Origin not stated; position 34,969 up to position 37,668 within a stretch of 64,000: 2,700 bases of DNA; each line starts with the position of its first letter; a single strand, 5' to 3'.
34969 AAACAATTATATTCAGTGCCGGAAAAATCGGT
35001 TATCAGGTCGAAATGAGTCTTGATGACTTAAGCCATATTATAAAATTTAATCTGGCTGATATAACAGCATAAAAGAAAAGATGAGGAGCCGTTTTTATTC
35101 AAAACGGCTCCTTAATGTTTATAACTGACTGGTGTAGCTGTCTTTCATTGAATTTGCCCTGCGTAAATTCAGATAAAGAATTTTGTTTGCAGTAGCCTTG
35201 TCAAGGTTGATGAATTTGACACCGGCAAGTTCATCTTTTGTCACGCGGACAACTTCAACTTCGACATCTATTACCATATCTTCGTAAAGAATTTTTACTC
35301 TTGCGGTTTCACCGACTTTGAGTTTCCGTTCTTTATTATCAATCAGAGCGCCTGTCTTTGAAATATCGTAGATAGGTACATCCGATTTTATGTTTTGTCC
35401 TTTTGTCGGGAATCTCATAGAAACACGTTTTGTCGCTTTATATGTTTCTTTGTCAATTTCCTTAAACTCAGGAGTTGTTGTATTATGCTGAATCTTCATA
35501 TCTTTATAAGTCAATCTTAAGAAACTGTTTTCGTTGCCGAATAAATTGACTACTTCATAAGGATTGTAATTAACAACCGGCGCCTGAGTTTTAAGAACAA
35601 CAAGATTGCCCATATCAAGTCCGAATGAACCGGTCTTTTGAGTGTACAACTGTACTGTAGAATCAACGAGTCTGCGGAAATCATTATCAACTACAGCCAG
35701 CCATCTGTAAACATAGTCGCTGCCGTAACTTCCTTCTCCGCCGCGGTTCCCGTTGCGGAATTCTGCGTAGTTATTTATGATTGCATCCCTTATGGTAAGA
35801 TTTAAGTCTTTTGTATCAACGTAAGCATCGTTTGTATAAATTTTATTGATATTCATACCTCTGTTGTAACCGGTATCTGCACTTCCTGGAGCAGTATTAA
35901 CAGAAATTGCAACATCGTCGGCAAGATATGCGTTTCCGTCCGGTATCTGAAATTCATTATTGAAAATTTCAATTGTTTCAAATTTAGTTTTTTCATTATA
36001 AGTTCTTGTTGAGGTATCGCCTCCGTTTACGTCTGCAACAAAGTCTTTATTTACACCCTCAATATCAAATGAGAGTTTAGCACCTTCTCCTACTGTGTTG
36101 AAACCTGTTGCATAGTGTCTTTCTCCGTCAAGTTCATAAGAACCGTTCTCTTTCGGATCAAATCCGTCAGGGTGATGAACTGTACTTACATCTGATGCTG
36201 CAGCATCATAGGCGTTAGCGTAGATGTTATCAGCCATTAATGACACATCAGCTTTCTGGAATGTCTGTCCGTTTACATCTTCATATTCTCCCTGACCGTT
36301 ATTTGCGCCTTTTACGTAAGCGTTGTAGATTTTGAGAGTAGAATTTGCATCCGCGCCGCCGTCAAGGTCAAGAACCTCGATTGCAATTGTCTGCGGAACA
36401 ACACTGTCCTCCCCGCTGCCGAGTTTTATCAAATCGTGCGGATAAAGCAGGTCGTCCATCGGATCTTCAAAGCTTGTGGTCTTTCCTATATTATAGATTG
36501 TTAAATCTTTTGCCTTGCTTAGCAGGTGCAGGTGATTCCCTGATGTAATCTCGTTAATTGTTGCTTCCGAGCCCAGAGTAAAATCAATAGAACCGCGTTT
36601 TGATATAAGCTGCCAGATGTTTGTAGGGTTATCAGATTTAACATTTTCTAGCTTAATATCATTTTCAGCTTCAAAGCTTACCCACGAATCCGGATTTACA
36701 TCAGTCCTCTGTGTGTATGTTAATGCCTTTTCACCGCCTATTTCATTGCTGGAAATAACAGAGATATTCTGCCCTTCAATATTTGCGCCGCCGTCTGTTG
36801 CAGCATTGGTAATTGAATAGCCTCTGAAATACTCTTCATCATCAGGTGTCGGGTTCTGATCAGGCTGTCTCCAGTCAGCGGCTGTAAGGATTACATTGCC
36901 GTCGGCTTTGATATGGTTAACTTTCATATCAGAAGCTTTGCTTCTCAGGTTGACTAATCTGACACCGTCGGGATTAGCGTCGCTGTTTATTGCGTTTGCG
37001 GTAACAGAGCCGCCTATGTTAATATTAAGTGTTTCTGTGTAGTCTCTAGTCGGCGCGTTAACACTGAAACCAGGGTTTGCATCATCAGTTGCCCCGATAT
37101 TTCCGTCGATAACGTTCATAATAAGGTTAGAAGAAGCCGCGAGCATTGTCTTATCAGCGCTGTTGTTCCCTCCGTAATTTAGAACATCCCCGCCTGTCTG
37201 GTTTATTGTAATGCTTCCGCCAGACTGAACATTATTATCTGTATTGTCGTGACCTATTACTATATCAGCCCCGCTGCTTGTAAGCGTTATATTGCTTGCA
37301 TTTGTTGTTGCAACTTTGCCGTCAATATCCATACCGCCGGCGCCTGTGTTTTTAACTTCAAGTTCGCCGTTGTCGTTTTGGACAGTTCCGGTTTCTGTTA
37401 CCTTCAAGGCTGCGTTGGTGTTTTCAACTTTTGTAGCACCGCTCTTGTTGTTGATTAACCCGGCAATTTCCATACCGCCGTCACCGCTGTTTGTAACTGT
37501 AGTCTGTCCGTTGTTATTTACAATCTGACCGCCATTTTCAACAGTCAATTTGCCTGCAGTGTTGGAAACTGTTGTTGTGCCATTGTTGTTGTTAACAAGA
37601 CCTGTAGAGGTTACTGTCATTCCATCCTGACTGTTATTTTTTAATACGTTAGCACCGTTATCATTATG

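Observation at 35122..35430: Canonical PilZ (c-di-GMP receptor) motifs at the extreme C-terminus of a two-partner-secreted giant exoprotein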

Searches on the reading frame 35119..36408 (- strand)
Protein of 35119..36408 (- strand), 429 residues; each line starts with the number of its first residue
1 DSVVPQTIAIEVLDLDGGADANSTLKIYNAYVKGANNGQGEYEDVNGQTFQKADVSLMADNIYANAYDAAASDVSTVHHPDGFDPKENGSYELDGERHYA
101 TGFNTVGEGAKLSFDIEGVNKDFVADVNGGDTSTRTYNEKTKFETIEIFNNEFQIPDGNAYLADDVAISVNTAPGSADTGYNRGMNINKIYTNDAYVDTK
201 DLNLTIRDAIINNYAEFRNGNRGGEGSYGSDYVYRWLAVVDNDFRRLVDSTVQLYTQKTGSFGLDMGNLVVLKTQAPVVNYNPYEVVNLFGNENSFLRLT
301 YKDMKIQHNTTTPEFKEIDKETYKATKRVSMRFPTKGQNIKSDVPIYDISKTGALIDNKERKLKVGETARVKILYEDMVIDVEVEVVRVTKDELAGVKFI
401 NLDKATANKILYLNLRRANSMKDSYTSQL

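Call 15: find_related_loci(query=A1, collection=genome_contigs, flank=10000)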
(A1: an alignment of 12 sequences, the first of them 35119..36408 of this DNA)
Query A1 (429 aa) in genome_contigs; peptide patterns used: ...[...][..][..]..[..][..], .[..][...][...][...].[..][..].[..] (x = any residue, [..] = any of these).
48 stretches matched a pattern; 38 encode a relative of the query (tblastn E <= 1e-3); 38 distinct loci.
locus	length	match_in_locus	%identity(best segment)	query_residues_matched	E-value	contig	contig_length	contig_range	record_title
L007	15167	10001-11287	85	1-429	0e+0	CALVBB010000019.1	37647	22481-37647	MAG: Candidatus Gastranaerophilales bacterium isolate BRZ_KD__bin7 genome assembly, contig: BRZ_KD__NODE_1364_length_376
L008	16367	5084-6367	85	1-429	0e+0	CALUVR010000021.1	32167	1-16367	MAG: Candidatus Gastranaerophilales bacterium isolate BRZ_S__bin9 genome assembly, contig: BRZ_S__NODE_2595_length_32167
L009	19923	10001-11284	84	1-429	0e+0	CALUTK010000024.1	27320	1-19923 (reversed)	MAG: Candidatus Gastranaerophilales bacterium isolate BRZ_PK__bin102 genome assembly, contig: BRZ_PK__NODE_2725_length_2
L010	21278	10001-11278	81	3-429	0e+0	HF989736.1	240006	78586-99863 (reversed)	Brachyspira sp. CAG:484 genomic scaffold, scf204, whole genome shotgun sequence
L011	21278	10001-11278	81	3-429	0e+0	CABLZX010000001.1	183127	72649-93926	MAG: uncultured Brachyspira sp. isolate MGYG-HGUT-02153 genome assembly, contig: GUT_GENOME131708_1, whole genome shotgu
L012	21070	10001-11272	73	3-429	0e+0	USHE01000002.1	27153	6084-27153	uncultured bacterium isolate UMGS1713 genome assembly, contig: NODE_411_length_27153_cov_3.119626, whole genome shotgun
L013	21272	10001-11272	71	3-429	0e+0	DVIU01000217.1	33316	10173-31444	MAG TPA_asm: Candidatus Scatousia excrementigallinarum isolate 6276 CHK98__C349322_L33316_ERR2241824, whole genome shotg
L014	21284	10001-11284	67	3-428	0e+0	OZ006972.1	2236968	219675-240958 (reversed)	MAG: Candidatus Gastranaerophilales bacterium isolate metabat2_pooled_hifiasm.1023 MAG genome assembly, chromosome: 1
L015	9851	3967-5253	50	2-418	3e-112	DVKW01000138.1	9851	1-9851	MAG TPA_asm: Candidatus Galligastranaerophilus intestinigallinarum isolate CHK123-3438 CHK123__C140636_L9851_ERR2241891,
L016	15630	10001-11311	49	3-426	2e-108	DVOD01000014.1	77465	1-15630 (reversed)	MAG TPA_asm: Candidatus Limenecus avicola isolate CHK154-7741 CHK154__C79769_L77465_ERR2241939, whole genome shotgun seq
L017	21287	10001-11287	49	2-418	7e-108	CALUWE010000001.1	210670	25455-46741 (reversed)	MAG: Candidatus Gastranaerophilales bacterium isolate BRZ_DL__bin18 genome assembly, contig: BRZ_DL__NODE_55_length_2106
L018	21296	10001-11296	50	2-420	2e-106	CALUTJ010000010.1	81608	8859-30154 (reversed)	MAG: Candidatus Gastranaerophilales bacterium isolate BRZ_BG__bin84 genome assembly, contig: BRZ_BG__NODE_434_length_816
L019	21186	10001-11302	44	3-416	8e-104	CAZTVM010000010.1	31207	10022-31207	MAG TPA_asm: uncultured Muribaculaceae bacterium isolate SRP263991_co1_513 genome assembly, contig: NODE_1765_length_312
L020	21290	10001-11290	50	2-418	6e-103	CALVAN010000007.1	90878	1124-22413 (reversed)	MAG: Candidatus Gastranaerophilales bacterium isolate BRZ_MR__bin51 genome assembly, contig: BRZ_MR__NODE_313_length_908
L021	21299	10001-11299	47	2-422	2e-102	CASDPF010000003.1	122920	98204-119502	uncultured bacterium isolate T5_L3_314314_idba_bin.40 genome assembly, contig: T5_L3_314314_idba_bin.40.fa_scaffold_116,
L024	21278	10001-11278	47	2-415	3e-101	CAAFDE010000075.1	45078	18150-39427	TPA_asm: Candidatus Gastranaerophilales bacterium, isolate HGM07904, WGS project CAAFDE010000000 data, contig: SRS077392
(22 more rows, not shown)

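Call 34: predict_structure(alignment_id=A1)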
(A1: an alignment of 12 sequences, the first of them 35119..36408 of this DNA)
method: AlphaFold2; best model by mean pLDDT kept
length: 429 residues; sequences in the alignment: 12
mean_pLDDT: 43.0   pTM: 0.29
mean pLDDT of the five models: 43.0, 42.0, 41.7, 39.4, 35.6
residues with pLDDT >= 90: 6; 70-90: 61; 50-70: 24; < 50: 338
segments of 3 or more residues with pLDDT < 50: 1-39, 44-196, 198-216, 218-331, 418-429
pLDDT, mean of each block of 10 residues (from residue 1): 30 33 30 38 47 32 23 26 33 34 32 38 38 38 26 31 42 43 46 48 47 46 30 37 27 28 26 26 22 23 25 36 35 66 82 84 88 83 88 85 72 53 30
secondary structure, 60 per line:
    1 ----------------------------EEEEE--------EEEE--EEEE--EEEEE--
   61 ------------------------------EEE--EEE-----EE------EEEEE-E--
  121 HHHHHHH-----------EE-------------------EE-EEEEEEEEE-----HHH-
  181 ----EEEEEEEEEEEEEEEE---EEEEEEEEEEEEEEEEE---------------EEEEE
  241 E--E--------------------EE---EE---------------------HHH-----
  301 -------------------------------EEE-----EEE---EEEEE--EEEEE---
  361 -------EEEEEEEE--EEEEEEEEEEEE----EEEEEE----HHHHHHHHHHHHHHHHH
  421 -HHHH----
elements in order: E29-33 E42-45 E48-51 E54-58 E91-93 E96-98 E112-116 H121-127 E163-171 E185-200 E204-220 E236-241 E332-334 E340-342 E346-350 E353-357 E368-375 E378-389 E394-399 H404-420 H422-425

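Call 54: search_solved_structures(query=A1, max_evalue=1, show_alignments=2)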
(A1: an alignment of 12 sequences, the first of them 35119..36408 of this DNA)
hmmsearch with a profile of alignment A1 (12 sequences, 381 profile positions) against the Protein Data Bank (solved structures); distinct sequences matched with E-value up to 1: 2.
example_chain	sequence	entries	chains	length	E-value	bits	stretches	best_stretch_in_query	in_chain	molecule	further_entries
4q63_A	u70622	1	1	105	0.0005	22.5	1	279-376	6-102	Uncharacterized protein Lpg0364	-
8u0i_A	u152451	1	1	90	0.4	12.9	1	298-351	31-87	PilZ domain-containing protein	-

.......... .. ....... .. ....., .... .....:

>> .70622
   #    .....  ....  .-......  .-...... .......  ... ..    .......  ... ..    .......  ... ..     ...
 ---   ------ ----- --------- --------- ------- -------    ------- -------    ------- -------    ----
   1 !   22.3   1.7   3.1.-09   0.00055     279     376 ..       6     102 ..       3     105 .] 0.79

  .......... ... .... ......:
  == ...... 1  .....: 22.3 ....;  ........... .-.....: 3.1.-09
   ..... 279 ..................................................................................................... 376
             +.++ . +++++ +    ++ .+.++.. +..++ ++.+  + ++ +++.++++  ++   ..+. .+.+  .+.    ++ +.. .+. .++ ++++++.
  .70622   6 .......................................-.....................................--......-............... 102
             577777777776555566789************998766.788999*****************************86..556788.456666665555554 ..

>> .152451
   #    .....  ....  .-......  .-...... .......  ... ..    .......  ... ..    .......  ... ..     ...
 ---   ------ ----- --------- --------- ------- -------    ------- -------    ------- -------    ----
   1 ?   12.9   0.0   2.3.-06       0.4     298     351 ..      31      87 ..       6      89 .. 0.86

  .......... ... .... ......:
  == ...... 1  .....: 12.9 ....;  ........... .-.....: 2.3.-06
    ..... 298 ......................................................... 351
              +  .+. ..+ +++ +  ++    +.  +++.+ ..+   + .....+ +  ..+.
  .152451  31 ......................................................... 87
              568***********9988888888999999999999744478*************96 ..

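Call 70: search_protein_families(library=ncbifam, proteins=[L024:18534-19550:+], max_evalue=0.001)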
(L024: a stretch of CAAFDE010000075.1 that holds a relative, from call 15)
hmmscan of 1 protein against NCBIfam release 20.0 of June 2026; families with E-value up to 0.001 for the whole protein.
L024:18534-19550:+ (339 aa): 73 families (the best 25 are shown)
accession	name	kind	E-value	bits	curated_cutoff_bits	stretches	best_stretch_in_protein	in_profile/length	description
NF053512.1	nitric_RR_NosR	exception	1.7e-86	290.9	400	2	10-138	1-130/422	response regulator c-di-GMP phosphodiesterase, NosR family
NF008469.0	PRK11361.1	equivalog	3.7e-19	68.8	714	1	7-143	4-140/461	acetoacetate metabolism transcriptional regulator AtoC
NF052313.1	T9SS_RR_PorX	equivalog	8.6e-16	57.8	300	1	9-178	2-167/513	T9SS response regulator signal transducer PorX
NF047793.1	ResRegPgtA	equivalog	6e-15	55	650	1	7-126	5-124/414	two-component system response regulator PgtA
NF046020.1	HisKinCckABruc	equivalog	9.9e-15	53.5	1000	1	8-123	750-867/868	cell cycle histidine kinase CckA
TIGR01818.1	ntrC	equivalog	1.1e-14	54.1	558.6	1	10-132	1-123/463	nitrogen regulation protein NR(I)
NF051870.1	NAssimRespRegNtrX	equivalog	1.5e-14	53.8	600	1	9-136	3-132/452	nitrogen assimilation response regulator NtrX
NF011695.0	PRK15115.1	equivalog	1.2e-13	50.7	763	1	9-132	8-131/445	two-component system response regulator GlrR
NF006900.1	PRK09390.1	equivalog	7.1e-13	48.6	255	1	8-132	5-129/203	response regulator FixJ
NF008176.1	PRK10923.1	equivalog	1.5e-12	46.8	620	1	8-134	4-131/469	nitrogen regulation protein NR(I)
NF007689.0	PRK10365.1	equivalog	1.2e-11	44.1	760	1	9-131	7-129/441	sigma-54-dependent response regulator transcription factor ZraR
NF010076.0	PRK13557.1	subfamily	1.1e-10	40.6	631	1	4-122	412-532/540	histidine kinase famiy protein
NF007135.0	PRK09581.1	equivalog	1.7e-10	40.3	474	1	9-114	4-111/457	PleD family two-component system response regulator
NF033117.2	vanR_ACDEGLN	exception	2.2e-10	40.5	350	1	10-131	1-122/226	VanR-ABDEGLN family response regulator transcription factor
NF045505.1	RR_RssB_Pseudo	equivalog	2.2e-10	40.1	700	1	8-135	6-134/394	two-component system response regulator RssB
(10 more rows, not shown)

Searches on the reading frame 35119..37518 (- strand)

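Call 4: search_protein_families(library=pfam, proteins=[window:35119-37518:-], max_evalue=1)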
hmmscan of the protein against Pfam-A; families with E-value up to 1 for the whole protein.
window:35119-37518:- (799 aa): 2 families
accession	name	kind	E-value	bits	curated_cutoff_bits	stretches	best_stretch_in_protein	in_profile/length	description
PF07238.19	PilZ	-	3e-08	34.4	22.5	1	713-780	24-96/102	PilZ domain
PF22006.2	PilZ-like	-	0.85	10.4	27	1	713-771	16-71/90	PilZ domain-like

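Call 5: search_protein_families(library=ncbifam, proteins=[window:35119-37518:-], max_evalue=1)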
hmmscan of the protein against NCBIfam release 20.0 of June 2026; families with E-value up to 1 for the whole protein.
window:35119-37518:- (799 aa): 1 family
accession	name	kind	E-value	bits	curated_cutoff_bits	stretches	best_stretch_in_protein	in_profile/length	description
NF052234.1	CphA_assoc_prot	equivalog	0.19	11.5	150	1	289-334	81-126/152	cyanophycin metabolism-associated DUF1854 family protein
